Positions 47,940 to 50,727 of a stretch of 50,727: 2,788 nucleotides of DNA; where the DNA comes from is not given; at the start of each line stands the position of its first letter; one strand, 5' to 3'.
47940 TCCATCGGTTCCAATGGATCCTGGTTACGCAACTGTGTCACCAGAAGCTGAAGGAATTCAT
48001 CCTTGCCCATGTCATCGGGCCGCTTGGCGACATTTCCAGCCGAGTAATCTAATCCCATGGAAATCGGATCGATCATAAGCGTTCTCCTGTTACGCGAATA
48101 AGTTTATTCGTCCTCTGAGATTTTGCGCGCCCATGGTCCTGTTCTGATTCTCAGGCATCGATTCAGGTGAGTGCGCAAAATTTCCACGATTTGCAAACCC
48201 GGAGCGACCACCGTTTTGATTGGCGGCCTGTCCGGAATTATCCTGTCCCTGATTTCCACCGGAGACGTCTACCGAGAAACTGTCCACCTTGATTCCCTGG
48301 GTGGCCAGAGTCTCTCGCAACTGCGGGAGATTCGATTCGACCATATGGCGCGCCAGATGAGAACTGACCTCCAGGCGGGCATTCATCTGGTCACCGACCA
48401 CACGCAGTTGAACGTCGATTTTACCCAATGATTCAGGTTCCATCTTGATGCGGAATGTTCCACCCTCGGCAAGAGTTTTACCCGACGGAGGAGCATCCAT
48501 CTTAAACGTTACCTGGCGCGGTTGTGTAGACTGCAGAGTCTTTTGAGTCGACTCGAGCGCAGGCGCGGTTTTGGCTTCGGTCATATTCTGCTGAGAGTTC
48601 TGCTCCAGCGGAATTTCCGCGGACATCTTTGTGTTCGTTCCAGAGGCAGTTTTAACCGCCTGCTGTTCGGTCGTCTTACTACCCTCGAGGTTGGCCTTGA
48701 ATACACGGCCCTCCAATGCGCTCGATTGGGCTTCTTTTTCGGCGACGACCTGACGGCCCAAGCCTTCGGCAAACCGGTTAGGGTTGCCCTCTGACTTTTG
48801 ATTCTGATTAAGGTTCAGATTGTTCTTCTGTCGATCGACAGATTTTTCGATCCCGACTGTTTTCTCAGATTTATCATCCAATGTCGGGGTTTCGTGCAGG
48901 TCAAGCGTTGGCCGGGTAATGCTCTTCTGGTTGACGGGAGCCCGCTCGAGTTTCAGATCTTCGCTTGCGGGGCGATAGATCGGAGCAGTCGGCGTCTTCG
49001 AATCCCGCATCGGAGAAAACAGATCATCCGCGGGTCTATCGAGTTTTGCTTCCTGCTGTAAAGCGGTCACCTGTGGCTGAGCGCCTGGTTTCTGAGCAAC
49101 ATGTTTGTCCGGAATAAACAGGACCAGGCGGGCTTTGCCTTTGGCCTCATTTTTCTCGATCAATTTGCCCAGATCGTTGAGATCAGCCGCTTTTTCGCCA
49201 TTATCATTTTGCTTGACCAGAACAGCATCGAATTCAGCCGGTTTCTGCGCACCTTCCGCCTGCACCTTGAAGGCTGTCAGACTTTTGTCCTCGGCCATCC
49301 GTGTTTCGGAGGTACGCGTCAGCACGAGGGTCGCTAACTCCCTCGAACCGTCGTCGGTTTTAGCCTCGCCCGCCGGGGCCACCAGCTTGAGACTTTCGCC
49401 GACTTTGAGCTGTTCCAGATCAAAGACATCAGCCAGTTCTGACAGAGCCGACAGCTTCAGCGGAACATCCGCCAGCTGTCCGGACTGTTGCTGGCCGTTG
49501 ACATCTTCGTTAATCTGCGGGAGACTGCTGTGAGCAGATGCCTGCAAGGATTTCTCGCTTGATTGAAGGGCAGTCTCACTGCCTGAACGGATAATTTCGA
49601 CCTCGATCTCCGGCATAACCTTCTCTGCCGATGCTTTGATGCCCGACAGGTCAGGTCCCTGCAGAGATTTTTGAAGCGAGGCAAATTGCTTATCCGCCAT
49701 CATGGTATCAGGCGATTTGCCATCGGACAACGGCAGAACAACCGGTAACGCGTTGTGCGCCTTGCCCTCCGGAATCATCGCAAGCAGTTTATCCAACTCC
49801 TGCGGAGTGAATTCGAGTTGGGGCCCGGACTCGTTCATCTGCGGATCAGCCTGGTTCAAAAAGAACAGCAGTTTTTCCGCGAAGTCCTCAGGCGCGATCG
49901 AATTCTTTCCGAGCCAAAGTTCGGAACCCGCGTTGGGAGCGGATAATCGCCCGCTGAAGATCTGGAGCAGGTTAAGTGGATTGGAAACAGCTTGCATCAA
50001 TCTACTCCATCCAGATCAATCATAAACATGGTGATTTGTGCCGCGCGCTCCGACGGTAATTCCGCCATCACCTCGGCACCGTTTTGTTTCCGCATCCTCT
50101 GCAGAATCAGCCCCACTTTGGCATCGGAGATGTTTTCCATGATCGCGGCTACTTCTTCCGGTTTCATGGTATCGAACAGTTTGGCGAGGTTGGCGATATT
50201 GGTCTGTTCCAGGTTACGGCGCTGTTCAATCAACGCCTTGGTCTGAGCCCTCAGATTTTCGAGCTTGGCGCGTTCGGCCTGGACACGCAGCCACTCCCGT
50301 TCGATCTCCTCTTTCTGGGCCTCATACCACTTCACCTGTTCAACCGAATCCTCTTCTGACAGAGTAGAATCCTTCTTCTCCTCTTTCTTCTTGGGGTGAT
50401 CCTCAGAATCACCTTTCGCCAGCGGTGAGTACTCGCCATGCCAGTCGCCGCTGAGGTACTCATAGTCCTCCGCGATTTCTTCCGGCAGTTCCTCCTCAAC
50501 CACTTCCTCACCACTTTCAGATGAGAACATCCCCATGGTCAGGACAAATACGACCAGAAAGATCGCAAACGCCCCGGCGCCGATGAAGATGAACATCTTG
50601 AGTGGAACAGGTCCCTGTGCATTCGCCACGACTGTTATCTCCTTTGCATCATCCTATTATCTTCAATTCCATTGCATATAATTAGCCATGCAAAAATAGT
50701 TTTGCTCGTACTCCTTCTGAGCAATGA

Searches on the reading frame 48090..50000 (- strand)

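Call 18: search_protein_families(library=pfam, proteins=[window:48090-50000:-], max_evalue=0.01)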
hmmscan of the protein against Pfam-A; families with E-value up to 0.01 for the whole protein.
window:48090-50000:- (636 aa): 1 family
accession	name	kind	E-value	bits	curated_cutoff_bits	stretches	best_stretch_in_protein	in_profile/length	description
PF02120.21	Flg_hook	-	5.3e-20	71.5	29.8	1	514-586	13-85/85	Flagellar hook-length control protein FliK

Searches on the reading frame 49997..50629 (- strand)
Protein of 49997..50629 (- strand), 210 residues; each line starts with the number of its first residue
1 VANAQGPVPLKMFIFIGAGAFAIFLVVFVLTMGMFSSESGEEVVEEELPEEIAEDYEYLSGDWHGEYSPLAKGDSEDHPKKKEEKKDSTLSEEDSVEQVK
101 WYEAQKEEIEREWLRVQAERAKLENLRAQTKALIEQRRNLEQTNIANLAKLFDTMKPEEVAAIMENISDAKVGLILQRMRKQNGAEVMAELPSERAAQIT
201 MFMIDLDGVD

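Call 18: search_protein_families(library=pfam, proteins=[window:49997-50629:-], max_evalue=0.01)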
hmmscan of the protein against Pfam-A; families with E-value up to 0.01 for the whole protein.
window:49997-50629:- (210 aa): 2 families
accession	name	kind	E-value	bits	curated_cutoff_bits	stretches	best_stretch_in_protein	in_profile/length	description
PF03448.22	MgtE_N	-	1.8e-05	25.7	25.9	1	140-199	22-81/102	MgtE intracellular N domain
PF14841.11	FliG_M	-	0.0001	22.9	25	1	158-209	2-53/76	FliG middle domain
